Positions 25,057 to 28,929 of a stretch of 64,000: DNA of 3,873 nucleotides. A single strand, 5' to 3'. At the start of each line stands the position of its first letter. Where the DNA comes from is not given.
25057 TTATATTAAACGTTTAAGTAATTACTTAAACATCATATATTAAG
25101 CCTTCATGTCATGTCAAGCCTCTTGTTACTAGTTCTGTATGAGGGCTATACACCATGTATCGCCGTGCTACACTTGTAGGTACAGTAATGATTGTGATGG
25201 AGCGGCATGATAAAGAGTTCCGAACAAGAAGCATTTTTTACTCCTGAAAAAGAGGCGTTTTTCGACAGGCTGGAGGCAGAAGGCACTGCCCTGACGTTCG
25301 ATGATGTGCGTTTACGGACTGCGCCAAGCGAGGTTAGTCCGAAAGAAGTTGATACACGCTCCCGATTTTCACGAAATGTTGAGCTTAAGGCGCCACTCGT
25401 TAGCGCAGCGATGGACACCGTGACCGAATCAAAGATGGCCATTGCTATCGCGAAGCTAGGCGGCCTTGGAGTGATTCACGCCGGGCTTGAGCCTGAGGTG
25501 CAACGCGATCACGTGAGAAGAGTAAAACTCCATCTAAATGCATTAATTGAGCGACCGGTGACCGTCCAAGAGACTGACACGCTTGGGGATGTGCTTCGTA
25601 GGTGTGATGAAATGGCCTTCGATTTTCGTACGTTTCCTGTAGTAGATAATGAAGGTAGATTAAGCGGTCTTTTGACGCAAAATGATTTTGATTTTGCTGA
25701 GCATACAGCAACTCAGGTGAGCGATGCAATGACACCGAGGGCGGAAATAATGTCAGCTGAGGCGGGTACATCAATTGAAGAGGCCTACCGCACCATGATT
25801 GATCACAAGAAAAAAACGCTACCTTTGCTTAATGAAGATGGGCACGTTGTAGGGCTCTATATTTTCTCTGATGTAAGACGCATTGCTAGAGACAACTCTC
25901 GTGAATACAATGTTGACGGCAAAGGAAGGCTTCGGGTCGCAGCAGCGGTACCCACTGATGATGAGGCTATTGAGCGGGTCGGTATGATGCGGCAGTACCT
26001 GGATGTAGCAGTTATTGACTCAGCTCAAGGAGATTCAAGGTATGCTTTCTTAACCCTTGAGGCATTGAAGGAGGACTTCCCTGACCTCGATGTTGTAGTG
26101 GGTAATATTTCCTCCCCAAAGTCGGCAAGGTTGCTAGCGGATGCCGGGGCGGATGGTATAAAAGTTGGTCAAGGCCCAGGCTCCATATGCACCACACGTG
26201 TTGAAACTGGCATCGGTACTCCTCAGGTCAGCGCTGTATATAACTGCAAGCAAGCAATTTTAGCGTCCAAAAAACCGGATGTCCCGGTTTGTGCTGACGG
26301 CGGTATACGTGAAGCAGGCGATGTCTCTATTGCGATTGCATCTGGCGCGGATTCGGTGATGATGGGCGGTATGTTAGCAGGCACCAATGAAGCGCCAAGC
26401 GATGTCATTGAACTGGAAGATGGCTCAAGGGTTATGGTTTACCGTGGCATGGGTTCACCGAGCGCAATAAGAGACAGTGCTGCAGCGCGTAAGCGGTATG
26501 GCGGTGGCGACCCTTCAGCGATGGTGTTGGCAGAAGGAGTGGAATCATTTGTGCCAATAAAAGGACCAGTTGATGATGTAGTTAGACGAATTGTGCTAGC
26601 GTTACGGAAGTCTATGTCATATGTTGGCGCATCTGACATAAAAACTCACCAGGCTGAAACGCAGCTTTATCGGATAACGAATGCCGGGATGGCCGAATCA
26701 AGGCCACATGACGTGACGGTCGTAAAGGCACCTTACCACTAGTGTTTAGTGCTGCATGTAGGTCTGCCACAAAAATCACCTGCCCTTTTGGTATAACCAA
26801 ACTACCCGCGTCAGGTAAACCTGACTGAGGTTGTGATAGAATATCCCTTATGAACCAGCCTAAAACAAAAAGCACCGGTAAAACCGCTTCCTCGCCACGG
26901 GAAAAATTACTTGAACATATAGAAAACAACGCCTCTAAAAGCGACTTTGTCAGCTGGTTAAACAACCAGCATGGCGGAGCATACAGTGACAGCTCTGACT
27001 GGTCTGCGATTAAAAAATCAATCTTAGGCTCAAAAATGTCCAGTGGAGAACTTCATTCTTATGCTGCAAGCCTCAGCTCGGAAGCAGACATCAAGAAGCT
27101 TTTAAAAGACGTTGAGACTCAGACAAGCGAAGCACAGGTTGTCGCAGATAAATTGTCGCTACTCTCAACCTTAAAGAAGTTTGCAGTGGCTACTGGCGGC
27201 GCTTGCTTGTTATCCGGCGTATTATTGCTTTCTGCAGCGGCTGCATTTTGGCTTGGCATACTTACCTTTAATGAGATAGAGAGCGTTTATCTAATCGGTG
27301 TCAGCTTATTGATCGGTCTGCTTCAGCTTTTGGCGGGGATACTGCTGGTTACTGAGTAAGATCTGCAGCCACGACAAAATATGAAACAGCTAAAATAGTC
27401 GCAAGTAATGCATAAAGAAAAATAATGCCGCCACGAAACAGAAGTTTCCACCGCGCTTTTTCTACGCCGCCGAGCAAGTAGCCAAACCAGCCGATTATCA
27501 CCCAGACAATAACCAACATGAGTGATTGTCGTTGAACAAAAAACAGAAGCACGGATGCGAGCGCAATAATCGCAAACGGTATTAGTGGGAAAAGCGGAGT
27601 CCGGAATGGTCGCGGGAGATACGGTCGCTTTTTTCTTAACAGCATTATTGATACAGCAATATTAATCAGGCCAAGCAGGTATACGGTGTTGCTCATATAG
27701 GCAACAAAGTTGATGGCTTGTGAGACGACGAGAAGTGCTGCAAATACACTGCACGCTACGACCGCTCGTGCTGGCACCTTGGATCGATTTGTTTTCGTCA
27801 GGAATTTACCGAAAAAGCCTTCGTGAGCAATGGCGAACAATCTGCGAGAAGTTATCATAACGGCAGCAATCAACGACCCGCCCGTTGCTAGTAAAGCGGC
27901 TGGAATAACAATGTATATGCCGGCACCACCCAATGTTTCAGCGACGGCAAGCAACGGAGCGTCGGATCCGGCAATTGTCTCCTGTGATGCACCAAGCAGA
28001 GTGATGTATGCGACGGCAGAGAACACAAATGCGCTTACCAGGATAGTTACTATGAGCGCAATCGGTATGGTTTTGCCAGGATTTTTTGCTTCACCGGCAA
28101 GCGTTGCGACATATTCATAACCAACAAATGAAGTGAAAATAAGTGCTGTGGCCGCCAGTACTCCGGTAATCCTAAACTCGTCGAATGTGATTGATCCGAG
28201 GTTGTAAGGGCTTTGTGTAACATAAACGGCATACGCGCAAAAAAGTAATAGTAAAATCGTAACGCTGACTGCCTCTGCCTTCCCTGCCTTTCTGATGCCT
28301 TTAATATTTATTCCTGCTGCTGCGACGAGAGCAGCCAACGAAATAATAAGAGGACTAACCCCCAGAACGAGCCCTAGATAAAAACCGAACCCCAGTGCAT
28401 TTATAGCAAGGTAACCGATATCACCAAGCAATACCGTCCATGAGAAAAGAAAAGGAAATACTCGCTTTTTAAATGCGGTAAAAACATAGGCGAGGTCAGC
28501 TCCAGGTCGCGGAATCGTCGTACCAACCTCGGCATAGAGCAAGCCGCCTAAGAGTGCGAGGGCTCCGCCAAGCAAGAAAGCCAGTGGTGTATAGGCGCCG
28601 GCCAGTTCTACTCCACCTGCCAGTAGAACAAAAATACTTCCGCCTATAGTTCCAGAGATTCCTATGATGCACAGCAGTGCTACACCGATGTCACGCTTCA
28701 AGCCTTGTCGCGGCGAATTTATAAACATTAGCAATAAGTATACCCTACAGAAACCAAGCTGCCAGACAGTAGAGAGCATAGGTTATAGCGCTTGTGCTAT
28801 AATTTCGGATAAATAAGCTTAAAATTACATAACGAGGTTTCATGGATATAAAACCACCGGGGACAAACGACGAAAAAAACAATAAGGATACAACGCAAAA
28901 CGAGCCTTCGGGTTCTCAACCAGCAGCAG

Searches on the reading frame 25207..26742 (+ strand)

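Call 11: search_protein_families(library=ncbifam, proteins=[window:25207-26742:+], max_evalue=0.00001)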
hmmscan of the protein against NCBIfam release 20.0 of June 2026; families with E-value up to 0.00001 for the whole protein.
window:25207-26742:+ (511 aa): 15 families
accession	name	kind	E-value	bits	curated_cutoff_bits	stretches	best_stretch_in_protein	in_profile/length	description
TIGR01302.1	IMP_dehydrog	equivalog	4e-127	424.8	481.5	1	28-480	1-447/450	IMP dehydrogenase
NF005311.0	PRK06843.1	equivalog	8.4e-81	271.9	779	2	237-504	137-401/404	inosine 5-monophosphate dehydrogenase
NF005493.0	PRK07107.1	equivalog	5.6e-76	256.1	585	1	53-506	43-494/502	IMP dehydrogenase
NF005869.0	PRK07807.1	equivalog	5.8e-76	256.4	549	1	24-502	8-476/479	GuaB1 family IMP dehydrogenase-related protein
NF052358.1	GMPRedGuaB1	equivalog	7.7e-73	246.3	675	1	26-501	10-475/479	GMP reductase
TIGR01303.1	IMP_DH_rel_1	equivalog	2.3e-63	214.8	562.75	1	26-501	9-473/475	GuaB1 family IMP dehydrogenase-related protein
NF003470.0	PRK05096.1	equivalog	4.4e-50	170.8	397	1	250-491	108-337/347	GMP reductase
TIGR01305.1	GMP_reduct_1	equivalog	2.7e-44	151.6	492.15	1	258-492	115-337/343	GMP reductase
NF003966.0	PRK05458.1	equivalog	2.9e-39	135.3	344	1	256-480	104-308/327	GMP reductase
TIGR01306.1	GMP_reduct_2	equivalog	7.4e-36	124.3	465.65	1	267-480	111-304/321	GMP reductase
TIGR01304.1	IMP_DH_rel_2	equivalog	2.8e-26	92.6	342.1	2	281-398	174-294/365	GuaB3 family IMP dehydrogenase-related protein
TIGR03151.1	enACPred_II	equivalog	1.8e-08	34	453.1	0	53-108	3-59/307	enoyl-[acyl-carrier-protein] reductase FabK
NF011440.0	PRK14869.1-2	equivalog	3.1e-07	29.4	746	0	165-228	63-124/541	putative manganese-dependent inorganic diphosphatase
NF011443.0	PRK14869.1-5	equivalog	5.6e-06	25.1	335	0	168-223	68-121/546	putative manganese-dependent inorganic diphosphatase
NF011447.0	PRK14869.2-3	equivalog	6.5e-06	25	522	0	111-161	249-297/540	putative manganese-dependent inorganic diphosphatase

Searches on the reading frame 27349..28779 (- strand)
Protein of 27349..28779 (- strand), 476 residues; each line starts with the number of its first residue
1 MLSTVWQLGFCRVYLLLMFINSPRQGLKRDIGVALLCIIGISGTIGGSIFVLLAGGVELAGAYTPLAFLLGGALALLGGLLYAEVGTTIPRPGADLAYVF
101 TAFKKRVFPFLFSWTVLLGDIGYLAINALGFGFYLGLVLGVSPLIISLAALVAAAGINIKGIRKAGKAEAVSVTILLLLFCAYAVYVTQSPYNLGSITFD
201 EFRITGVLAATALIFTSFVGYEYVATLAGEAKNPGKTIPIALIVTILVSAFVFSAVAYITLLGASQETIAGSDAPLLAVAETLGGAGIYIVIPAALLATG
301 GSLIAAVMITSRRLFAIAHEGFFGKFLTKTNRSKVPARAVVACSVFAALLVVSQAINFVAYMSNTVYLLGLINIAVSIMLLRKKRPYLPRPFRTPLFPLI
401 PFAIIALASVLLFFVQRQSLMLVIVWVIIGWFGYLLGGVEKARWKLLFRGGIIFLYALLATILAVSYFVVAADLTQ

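Call 11: search_protein_families(library=ncbifam, proteins=[window:27349-28779:-], max_evalue=0.00001)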
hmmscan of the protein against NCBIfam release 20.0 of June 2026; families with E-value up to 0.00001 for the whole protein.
window:27349-28779:- (476 aa): 15 families
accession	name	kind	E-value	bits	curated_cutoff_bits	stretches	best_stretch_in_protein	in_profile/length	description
TIGR00909.1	2A0306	subfamily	9.8e-49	166.4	556.8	1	27-435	1-427/429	amino acid transporter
NF053761.1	BrChAATpBcaP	equivalog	5.8e-38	131.1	690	1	22-440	15-454/460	branched-chain amino acid transporter BcaP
TIGR00906.1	2A0303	subfamily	1e-26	93.5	681.7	2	193-384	237-429/602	cationic amino acid transport permease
TIGR00908.1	2A0305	equivalog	2.4e-25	89.3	381.75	1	66-431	44-419/442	ethanolamine permease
TIGR00911.1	2A0308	subfamily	2.4e-25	89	701.8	1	26-441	43-477/505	L-type amino acid transporter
NF008466.1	PRK11357.1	equivalog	7.6e-22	77.8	800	1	25-412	4-406/446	fructoselysine/psicoselysine transporter FrlA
NF008245.0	PRK11021.1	equivalog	3.5e-16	59.2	284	1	27-385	4-371/419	L-methionine/branched-chain amino acid transporter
TIGR01773.1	GABAperm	equivalog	7.5e-12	44.7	678.1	1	36-414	19-421/452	GABA permease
NF053774.1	TmaoPremMsil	equivalog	4.3e-10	38.9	690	1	205-412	223-437/520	trimethylamine N-oxide permease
NF007929.0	PRK10644.1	equivalog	7.4e-10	38.1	574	1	32-356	11-343/445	arginine/agmatine antiporter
NF007938.0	PRK10655.1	equivalog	1.8e-08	34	409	1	28-354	5-339/438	putrescine-ornithine antiporter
NF053662.1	Glu_GABA_anti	equivalog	3.8e-08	32.7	640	1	178-420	156-416/468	glutamate/gamma-aminobutyrate antiporter GadC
TIGR00913.1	2A0310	subfamily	1e-07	31.1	578.7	1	31-354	4-359/480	amino acid permease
NF008272.0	PRK11049.1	equivalog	5e-07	29.1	732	1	202-439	209-462/470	D-serine/D-alanine/glycine transporter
NF007594.0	PRK10238.1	equivalog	9.9e-06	24.7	848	0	26-436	9-445/456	aromatic amino acid transporter AroP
